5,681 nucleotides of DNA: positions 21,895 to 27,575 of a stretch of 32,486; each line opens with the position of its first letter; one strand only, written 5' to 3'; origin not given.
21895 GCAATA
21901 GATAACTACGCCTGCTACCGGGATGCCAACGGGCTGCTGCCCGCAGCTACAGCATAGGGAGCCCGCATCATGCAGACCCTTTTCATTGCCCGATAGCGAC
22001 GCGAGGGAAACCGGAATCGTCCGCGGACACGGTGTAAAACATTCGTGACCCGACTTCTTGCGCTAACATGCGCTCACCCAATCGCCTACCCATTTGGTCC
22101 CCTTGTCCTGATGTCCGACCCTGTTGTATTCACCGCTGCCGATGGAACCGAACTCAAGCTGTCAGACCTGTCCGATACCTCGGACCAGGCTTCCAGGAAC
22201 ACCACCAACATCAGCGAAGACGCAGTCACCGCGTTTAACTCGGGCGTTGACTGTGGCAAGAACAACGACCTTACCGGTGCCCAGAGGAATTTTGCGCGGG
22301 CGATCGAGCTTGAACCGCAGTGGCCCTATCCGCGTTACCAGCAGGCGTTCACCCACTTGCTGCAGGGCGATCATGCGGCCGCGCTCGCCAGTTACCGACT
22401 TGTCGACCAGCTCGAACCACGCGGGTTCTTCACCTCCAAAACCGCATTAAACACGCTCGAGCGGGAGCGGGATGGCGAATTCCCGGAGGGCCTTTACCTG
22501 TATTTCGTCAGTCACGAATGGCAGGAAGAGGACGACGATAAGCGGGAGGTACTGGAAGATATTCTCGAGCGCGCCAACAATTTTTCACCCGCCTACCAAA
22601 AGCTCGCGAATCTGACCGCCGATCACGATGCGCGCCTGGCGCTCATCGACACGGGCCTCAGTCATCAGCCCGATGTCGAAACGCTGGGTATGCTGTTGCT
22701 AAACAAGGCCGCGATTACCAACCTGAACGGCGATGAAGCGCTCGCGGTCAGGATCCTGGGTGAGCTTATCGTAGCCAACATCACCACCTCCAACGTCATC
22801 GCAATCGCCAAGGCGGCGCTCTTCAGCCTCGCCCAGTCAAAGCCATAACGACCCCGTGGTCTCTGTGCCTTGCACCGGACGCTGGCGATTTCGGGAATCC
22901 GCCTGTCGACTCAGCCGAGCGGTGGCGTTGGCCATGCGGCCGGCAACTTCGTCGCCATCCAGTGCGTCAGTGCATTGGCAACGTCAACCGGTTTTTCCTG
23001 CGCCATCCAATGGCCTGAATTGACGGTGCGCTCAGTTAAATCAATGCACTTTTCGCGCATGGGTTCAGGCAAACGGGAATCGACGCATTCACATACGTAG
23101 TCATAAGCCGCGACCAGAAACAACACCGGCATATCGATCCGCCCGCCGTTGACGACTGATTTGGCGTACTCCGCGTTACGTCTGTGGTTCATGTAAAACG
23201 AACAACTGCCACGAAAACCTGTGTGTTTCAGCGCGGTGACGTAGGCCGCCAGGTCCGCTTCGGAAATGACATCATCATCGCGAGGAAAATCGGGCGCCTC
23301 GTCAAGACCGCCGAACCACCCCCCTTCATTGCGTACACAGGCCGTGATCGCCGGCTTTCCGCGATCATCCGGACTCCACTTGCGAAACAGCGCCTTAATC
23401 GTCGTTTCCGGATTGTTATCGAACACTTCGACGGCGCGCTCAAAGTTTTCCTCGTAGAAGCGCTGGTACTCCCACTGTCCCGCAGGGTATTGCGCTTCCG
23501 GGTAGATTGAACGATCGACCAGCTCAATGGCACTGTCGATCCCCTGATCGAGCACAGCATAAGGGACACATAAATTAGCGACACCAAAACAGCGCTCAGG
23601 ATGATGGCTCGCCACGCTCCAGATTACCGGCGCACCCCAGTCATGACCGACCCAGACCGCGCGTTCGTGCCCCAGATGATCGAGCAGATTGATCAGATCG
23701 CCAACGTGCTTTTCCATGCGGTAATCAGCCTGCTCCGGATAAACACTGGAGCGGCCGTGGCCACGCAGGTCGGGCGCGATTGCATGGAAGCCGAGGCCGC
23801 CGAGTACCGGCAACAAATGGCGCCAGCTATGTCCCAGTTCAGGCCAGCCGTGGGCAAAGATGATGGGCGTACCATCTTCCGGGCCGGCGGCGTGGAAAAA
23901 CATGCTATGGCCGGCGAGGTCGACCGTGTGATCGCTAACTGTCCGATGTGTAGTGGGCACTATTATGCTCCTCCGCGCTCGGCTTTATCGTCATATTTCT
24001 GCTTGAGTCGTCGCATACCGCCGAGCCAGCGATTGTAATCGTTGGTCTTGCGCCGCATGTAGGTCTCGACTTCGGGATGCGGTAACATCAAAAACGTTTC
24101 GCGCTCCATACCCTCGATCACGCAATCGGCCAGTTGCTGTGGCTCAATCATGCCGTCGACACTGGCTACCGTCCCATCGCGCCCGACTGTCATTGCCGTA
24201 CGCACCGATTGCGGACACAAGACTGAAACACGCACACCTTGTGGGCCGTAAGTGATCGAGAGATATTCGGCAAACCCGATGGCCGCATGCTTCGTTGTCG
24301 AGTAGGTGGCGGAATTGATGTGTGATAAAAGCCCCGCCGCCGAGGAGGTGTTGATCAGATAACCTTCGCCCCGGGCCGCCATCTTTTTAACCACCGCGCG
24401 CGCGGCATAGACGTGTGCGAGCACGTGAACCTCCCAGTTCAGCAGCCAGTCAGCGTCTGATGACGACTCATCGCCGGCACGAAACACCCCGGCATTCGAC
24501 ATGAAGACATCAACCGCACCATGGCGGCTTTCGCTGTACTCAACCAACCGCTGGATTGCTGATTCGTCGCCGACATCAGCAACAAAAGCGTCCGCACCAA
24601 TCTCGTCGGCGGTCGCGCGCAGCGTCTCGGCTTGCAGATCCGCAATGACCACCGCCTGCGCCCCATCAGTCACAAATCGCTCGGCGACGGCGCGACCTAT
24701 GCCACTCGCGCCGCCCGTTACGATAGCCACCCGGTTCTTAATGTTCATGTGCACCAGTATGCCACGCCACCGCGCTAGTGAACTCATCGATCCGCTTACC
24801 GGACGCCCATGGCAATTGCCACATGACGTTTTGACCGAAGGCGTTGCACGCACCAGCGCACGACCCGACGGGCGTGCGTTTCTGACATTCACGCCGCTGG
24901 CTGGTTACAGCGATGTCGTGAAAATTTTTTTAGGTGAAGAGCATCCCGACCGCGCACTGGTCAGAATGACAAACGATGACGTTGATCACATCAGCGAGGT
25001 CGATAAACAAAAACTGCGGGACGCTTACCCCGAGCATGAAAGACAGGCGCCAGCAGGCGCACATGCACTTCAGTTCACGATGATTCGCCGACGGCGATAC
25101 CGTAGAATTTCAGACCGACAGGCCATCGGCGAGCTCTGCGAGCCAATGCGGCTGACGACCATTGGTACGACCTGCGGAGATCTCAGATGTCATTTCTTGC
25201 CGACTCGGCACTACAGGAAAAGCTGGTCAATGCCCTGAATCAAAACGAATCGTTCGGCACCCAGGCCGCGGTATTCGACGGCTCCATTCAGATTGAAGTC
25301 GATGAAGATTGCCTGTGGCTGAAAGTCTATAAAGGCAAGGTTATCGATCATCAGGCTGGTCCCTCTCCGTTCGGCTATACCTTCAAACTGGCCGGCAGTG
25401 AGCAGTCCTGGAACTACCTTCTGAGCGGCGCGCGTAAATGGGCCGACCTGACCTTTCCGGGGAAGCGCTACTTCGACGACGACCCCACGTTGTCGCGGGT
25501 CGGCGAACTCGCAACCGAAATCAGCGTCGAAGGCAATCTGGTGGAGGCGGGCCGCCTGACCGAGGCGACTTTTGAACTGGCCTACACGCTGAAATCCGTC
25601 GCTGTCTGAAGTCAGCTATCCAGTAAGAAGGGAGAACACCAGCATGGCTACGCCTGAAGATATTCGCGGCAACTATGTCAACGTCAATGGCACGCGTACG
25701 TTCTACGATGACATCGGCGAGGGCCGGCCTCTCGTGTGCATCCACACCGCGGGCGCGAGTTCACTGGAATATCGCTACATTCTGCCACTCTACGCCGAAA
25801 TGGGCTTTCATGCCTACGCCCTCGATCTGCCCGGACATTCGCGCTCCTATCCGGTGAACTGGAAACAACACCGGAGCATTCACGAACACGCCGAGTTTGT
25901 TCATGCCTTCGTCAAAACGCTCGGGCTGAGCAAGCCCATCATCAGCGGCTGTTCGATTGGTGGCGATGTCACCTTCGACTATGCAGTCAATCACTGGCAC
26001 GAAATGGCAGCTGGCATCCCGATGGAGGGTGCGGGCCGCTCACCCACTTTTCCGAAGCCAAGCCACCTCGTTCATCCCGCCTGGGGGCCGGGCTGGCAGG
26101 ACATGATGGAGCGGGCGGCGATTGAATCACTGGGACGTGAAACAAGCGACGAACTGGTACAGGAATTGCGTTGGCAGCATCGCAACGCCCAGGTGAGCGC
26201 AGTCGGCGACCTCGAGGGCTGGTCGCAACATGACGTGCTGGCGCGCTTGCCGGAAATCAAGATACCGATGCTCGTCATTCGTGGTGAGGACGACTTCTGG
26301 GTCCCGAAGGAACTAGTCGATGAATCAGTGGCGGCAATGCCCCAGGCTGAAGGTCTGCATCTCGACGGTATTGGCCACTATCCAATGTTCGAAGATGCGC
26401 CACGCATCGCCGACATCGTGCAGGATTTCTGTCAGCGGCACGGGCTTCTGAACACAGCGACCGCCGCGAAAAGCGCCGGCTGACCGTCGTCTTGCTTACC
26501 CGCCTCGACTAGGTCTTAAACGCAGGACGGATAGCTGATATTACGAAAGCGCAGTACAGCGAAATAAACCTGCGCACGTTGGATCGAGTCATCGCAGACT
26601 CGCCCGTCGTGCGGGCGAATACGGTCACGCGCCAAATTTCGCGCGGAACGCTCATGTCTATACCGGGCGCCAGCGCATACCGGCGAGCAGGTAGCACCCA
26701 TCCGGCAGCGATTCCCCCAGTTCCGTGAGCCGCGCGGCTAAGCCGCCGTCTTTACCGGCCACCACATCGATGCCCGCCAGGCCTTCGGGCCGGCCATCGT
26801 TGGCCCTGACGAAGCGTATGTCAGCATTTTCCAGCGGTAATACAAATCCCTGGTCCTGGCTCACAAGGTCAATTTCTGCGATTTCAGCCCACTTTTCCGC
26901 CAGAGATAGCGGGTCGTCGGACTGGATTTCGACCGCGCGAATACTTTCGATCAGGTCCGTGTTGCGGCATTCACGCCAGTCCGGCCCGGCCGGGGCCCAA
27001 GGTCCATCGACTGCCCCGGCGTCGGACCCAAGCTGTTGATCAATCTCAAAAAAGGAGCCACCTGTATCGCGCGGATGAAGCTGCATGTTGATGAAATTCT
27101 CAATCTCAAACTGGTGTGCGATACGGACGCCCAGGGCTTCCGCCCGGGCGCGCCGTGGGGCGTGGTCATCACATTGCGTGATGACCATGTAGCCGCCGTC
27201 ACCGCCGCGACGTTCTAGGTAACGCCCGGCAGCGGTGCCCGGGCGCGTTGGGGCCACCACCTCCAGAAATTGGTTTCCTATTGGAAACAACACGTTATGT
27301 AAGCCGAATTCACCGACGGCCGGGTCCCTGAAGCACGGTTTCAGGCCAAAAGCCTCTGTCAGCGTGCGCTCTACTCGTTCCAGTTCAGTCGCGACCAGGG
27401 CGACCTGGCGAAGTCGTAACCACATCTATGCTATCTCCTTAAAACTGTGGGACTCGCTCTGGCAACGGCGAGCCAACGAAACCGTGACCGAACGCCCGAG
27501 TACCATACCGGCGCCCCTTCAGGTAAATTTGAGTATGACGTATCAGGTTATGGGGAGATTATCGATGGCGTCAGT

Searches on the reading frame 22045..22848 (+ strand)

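Call 33: search_protein_families(library=pfam, proteins=[window:22045-22848:+], max_evalue=0.001)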
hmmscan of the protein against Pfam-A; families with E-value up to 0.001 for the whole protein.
window:22045-22848:+ (267 aa): 1 family
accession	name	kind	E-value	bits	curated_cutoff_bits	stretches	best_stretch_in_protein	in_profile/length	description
PF07719.23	TPR_2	-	0.00043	20.6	27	0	64-92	5-33/34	Tetratricopeptide repeat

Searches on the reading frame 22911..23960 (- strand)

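Call 33: search_protein_families(library=pfam, proteins=[window:22911-23960:-], max_evalue=0.001)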
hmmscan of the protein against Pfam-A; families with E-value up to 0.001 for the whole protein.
window:22911-23960:- (349 aa): 3 families
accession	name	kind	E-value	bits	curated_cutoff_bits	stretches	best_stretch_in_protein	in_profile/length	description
PF00561.26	Abhydrolase_1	-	6e-27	95.3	25.8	1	32-175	2-134/245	alpha/beta hydrolase fold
PF12697.13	Abhydrolase_6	-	4.6e-14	54.1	26.3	1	33-329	1-216/217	Alpha/beta hydrolase family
PF12146.15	Hydrolase_4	-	9e-09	35.4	27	1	33-128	7-105/239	Serine aminopeptidase, S33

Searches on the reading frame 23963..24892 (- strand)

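Call 33: search_protein_families(library=pfam, proteins=[window:23963-24892:-], max_evalue=0.001)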
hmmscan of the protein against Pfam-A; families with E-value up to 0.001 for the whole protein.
window:23963-24892:- (309 aa): 3 families
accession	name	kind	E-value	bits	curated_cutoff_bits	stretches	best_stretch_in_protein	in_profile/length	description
PF00106.31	adh_short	-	9.8e-41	139.8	26.6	1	54-236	1-188/195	short chain dehydrogenase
PF13561.12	adh_short_C2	-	3.7e-31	109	27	1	62-241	3-187/236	Enoyl-(Acyl carrier protein) reductase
PF08659.16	KR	-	1.7e-09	38.3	22.6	1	57-211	4-163/180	KR domain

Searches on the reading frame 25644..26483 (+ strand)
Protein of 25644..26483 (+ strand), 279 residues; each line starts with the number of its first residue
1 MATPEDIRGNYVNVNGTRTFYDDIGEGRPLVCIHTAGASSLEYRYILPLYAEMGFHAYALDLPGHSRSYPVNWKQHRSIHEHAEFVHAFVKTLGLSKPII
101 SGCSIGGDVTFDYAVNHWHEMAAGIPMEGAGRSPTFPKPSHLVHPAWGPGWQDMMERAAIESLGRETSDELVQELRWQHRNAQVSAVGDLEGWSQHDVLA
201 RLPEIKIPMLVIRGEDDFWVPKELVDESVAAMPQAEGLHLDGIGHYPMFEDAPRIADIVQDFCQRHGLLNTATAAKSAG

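Call 33: search_protein_families(library=pfam, proteins=[window:25644-26483:+], max_evalue=0.001)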
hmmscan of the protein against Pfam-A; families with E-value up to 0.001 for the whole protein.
window:25644-26483:+ (279 aa): 3 families
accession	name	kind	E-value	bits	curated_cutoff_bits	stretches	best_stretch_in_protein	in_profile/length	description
PF00561.26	Abhydrolase_1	-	7.6e-20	72.1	25.8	2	29-159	2-128/245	alpha/beta hydrolase fold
PF12697.13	Abhydrolase_6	-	4.2e-13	50.9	26.3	1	30-257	1-216/217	Alpha/beta hydrolase family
PF12146.15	Hydrolase_4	-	1.9e-09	37.7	27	1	30-250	7-237/239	Serine aminopeptidase, S33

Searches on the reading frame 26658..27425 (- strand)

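Call 33: search_protein_families(library=pfam, proteins=[window:26658-27425:-], max_evalue=0.001)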
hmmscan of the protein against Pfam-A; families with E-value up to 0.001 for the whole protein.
window:26658-27425:- (255 aa): 1 family
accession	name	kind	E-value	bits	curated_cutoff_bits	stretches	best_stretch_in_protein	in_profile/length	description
PF13468.12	Glyoxalase_3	-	2.9e-05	24.7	25.1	1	10-181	6-174/176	Glyoxalase-like domain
